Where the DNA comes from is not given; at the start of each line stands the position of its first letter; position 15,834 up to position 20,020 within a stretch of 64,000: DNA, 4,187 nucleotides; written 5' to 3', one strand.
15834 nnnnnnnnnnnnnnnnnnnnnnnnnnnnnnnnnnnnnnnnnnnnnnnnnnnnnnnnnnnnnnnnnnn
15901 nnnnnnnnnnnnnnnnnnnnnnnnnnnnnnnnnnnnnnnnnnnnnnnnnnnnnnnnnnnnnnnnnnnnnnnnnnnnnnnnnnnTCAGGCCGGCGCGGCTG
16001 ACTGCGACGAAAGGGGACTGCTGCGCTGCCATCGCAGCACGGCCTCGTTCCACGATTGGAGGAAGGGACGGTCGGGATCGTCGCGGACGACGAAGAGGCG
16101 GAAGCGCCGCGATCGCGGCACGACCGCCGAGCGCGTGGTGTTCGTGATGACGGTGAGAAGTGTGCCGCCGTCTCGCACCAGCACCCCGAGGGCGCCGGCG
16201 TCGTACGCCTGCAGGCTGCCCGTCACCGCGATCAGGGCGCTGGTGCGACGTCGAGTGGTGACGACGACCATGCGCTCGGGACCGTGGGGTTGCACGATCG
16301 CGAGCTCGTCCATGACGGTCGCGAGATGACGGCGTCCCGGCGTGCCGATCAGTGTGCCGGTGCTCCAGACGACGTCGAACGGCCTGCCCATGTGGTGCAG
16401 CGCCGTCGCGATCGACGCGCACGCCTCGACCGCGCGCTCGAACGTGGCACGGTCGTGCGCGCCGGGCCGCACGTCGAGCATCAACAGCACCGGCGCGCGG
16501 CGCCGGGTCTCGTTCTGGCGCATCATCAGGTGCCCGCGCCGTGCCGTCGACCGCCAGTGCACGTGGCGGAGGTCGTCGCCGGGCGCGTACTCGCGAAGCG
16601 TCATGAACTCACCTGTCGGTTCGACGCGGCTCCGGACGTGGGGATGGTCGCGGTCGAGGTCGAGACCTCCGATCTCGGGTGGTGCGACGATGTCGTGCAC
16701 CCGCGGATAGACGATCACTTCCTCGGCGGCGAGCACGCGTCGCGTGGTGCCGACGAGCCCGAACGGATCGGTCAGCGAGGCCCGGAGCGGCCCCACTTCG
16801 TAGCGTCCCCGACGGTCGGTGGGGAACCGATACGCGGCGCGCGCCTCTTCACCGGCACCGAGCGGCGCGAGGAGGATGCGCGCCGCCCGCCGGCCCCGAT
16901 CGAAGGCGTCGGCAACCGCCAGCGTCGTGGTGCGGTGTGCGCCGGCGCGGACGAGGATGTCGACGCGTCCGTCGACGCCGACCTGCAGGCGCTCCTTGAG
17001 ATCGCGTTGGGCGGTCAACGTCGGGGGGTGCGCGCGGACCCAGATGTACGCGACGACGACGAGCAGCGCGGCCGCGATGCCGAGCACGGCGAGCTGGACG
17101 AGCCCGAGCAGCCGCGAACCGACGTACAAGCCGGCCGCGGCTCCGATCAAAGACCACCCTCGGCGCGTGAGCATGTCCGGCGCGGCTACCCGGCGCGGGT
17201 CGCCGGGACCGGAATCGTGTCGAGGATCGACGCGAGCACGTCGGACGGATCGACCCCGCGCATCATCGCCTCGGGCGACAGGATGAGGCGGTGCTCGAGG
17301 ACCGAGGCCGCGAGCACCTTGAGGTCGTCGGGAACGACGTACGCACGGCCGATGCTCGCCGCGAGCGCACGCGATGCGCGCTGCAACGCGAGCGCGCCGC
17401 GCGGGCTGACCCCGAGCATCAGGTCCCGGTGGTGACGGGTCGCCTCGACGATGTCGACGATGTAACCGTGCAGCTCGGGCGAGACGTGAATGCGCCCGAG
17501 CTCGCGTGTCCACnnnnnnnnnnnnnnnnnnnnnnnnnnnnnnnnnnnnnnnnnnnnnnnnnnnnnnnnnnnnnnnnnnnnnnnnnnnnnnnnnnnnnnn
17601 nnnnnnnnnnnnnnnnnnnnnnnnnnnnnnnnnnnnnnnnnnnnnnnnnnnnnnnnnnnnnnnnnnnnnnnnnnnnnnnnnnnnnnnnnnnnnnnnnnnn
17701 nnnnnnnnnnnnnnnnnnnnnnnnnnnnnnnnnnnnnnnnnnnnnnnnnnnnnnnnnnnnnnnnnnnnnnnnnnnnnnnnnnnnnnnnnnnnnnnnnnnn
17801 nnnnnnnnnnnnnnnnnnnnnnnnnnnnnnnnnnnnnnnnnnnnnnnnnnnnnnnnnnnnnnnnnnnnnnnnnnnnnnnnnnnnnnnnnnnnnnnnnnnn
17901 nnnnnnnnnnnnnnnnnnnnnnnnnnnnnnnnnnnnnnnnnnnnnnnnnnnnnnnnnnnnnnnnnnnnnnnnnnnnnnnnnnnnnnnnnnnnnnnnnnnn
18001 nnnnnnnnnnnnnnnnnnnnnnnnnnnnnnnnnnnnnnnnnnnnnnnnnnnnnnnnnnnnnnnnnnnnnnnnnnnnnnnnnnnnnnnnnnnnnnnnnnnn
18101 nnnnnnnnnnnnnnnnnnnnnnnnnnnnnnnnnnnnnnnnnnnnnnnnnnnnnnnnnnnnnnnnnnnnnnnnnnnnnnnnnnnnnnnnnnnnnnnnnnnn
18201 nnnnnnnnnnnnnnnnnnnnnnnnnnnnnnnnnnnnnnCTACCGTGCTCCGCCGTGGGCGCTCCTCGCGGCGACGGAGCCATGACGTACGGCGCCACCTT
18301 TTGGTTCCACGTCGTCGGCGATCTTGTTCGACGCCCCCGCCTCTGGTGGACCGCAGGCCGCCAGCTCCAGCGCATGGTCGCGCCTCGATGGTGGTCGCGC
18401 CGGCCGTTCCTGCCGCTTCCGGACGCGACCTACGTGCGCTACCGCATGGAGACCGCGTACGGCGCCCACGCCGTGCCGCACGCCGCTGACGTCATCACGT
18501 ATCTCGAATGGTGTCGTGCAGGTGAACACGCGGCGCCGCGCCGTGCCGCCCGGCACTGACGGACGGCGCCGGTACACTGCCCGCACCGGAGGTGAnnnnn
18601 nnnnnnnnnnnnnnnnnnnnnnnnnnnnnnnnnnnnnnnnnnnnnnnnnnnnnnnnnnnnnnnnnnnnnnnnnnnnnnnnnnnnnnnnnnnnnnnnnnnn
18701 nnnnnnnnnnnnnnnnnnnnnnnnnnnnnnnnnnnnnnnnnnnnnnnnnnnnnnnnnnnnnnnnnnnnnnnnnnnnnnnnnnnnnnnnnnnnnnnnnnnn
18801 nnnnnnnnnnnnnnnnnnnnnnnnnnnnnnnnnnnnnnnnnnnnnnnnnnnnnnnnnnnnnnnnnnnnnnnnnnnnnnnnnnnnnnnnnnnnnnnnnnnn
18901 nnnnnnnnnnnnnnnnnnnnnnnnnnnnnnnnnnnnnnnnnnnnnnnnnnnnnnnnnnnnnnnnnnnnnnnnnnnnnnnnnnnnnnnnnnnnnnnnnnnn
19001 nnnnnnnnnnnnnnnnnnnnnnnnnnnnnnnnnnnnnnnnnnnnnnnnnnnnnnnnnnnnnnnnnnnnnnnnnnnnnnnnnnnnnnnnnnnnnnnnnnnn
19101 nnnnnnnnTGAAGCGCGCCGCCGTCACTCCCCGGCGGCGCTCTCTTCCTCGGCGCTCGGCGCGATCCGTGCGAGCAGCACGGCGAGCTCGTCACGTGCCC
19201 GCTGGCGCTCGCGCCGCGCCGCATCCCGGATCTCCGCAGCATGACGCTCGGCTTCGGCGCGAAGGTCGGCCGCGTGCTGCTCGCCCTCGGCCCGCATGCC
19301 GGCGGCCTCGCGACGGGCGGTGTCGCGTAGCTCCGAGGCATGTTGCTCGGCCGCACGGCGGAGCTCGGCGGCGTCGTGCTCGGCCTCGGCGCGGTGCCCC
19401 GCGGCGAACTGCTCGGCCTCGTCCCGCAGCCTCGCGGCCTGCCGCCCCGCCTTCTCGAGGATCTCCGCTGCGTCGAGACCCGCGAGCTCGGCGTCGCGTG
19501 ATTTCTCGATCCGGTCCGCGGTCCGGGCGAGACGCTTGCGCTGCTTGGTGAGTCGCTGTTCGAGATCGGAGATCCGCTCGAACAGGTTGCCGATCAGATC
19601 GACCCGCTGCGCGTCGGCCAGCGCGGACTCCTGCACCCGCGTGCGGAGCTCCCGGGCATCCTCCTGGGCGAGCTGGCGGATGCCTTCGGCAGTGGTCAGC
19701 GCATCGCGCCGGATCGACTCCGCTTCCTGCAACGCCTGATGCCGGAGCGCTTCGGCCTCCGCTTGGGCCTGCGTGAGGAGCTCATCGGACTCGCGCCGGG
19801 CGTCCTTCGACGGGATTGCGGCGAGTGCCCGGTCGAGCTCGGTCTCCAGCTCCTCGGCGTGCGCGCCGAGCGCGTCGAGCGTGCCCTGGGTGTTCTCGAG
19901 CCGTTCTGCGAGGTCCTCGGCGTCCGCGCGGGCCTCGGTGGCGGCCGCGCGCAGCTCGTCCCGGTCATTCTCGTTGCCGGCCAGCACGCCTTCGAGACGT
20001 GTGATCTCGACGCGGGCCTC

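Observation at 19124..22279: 1051-aa coiled-coil protein encoded divergently from mraZ at the head of the dcw cluster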

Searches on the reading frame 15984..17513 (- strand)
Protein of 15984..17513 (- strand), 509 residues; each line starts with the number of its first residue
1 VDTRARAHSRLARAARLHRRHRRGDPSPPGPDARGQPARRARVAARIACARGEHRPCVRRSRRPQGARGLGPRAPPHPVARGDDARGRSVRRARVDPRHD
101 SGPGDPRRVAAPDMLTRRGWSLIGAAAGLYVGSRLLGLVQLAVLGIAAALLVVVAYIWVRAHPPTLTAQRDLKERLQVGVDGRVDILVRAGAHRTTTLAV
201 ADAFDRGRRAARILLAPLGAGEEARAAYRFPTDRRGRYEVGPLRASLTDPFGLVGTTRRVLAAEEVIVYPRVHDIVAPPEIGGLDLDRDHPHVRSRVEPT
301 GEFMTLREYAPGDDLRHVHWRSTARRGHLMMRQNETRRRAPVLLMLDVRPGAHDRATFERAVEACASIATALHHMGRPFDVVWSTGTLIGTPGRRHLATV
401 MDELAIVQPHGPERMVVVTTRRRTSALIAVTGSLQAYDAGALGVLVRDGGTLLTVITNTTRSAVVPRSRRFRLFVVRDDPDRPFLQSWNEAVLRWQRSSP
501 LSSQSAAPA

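Call 51: search_protein_families(library=pfam, proteins=[window:15984-17513:-], max_evalue=0.0001)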
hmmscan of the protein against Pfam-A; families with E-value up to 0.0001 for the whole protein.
window:15984-17513:- (509 aa): 1 family
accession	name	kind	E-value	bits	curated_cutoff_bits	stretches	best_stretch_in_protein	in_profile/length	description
PF01882.25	DUF58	-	2e-13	50.5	23.4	1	306-412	2-116/216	Protein of unknown function DUF58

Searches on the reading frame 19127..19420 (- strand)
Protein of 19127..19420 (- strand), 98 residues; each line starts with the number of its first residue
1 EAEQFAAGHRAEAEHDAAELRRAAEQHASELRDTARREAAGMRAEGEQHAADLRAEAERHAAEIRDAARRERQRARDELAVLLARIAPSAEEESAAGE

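Call 60: search_protein_families(library=pfam, proteins=[window:19127-19420:-], max_evalue=5)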
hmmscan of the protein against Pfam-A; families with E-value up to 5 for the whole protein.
window:19127-19420:- (98 aa): 6 families
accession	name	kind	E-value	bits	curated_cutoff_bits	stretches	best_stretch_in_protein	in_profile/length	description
PF01442.23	Apolipoprotein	-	0.00086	19.5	90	1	6-83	79-156/190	Apolipoprotein A1/A4/E domain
PF19939.4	DUF6401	-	0.041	14.8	29.2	1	53-85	3-36/82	Family of unknown function (DUF6401)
PF07798.16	CCDC90-like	-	0.073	13.4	33.5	1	15-86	57-128/175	Coiled-coil domain-containing protein 90-like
PF23460.1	ZMYND8_CC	-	0.096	13.3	27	1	42-79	9-46/65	ZMYND8 protein coiled-coil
PF22946.1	SPEF2_D5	-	1.7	9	27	1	22-78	35-91/134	CPC1/SPEF2 domain D5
PF05103.18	DivIVA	-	2.8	8.3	28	1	23-75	71-123/131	DivIVA protein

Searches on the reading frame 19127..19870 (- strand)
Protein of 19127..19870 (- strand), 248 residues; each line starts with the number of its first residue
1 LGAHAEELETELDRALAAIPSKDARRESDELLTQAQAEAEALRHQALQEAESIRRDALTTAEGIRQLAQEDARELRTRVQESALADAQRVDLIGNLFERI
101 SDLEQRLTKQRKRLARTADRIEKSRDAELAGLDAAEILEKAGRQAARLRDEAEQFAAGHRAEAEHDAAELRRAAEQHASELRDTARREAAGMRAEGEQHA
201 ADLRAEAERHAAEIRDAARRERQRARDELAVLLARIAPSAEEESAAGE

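Call 39: search_solved_structures(query=window:19127-19870:-, max_evalue=1)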
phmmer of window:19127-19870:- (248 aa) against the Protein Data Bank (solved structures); distinct sequences matched with E-value up to 1: 3.
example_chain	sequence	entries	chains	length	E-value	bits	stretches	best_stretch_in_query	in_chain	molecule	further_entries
3s84_A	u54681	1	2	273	0.0019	21.6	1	102-216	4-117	Apolipoprotein A-IV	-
9hx4_F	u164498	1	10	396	0.0023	21.3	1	87-216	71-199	Apolipoprotein A-IV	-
4uos_A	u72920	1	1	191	0.51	13.7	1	6-151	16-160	DESIGNED HELICAL BUNDLE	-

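Call 60: search_protein_families(library=pfam, proteins=[window:19127-19780:-], max_evalue=5)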
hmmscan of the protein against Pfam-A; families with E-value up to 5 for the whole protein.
window:19127-19780:- (218 aa): 6 families
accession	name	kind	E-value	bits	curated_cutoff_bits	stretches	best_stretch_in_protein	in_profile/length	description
PF01442.23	Apolipoprotein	-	3.1e-05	24.2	90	2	106-204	59-157/190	Apolipoprotein A1/A4/E domain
PF05103.18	DivIVA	-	0.0042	17.5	28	2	2-51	69-118/131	DivIVA protein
PF19103.5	DUF5790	-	0.029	15.4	26.8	1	70-148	20-98/126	Family of unknown function (DUF5790)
PF04508.17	Pox_A_type_inc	-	0.16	12.4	21.4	1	68-79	8-19/23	Viral A-type inclusion protein repeat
PF17956.6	NAPRTase_C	-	0.62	11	23.3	0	6-66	49-107/111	Nicotinate phosphoribosyltransferase C-terminal domain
PF00430.23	ATP-synt_B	-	2.9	8.4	28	1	4-56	51-103/132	ATP synthase B/B' CF(0)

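Call 61: search_protein_families(library=ncbifam, proteins=[window:19127-19780:-], max_evalue=5)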
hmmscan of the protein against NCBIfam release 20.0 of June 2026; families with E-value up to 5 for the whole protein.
window:19127-19780:- (218 aa): 8 families
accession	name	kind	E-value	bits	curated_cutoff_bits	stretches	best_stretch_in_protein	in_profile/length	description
NF041483.1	growth_prot_Scy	equivalog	8.8e-07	26.8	1040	1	1-216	485-703/1293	polarized growth protein Scy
NF005198.1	PRK06669.1-3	equivalog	0.00033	19.9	200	2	89-211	31-139/299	flagellar assembly protein FliH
TIGR01932.1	hflC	equivalog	0.006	15.4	134.4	1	116-177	216-277/318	protease modulator HflC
NF002629.0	PRK02292.1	equivalog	0.039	13.7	184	2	148-194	7-53/192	V-type ATP synthase subunit E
NF002424.0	PRK01558.1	equivalog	0.29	10.7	241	2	3-64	18-78/203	V-type ATP synthase subunit E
NF000997.0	PRK00106.1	equivalog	0.83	8.1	937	2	165-201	39-75/535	ribonuclease Y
NF009344.0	PRK12705.1-1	equivalog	1.2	7.6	831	1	3-127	38-159/572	hypothetical protein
TIGR02168.1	SMC_prok_B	equivalog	3.9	5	567.35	1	6-200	779-977/1181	chromosome segregation protein SMC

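Call 82: predict_structure(alignment_id=A7)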
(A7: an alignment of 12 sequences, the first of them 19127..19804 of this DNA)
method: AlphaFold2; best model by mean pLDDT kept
length: 226 residues; sequences in the alignment: 12
mean_pLDDT: 91.9   pTM: 0.40
mean pLDDT of the five models: 91.9, 90.1, 88.9, 88.8, 87.6
residues with pLDDT >= 90: 182; 70-90: 32; 50-70: 10; < 50: 2
segments of 3 or more residues with pLDDT < 50: none
pLDDT, mean of each block of 10 residues (from residue 1): 83 92 92 81 89 92 93 96 98 97 93 95 98 97 98 98 98 97 97 97 95 71 52
secondary structure, 60 per line:
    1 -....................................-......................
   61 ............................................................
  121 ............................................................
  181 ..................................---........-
elements in order: H2-37 H39-214 H218-225

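Call 93: find_related_loci(query=A7, collection=metagenome_contigs, flank=5000)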
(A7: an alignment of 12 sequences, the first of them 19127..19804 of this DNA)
Query A7 (226 aa) in metagenome_contigs; peptide patterns used: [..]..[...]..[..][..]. (x = any residue, [..] = any of these).
600 stretches matched a pattern (row limit reached: there are more); 6 encode a relative of the query (tblastn E <= 1e-3); 6 distinct loci.
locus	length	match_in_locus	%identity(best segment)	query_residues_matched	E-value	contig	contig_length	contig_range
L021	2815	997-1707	78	1-226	1e-91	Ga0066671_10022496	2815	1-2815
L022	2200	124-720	52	1-199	6e-49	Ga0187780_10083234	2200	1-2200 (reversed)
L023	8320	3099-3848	49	1-217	1e-48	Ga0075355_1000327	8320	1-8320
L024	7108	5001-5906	52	1-214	6e-47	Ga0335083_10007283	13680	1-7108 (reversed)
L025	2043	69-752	48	1-206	4e-41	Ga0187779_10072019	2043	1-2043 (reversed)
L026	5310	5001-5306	60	1-102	4e-25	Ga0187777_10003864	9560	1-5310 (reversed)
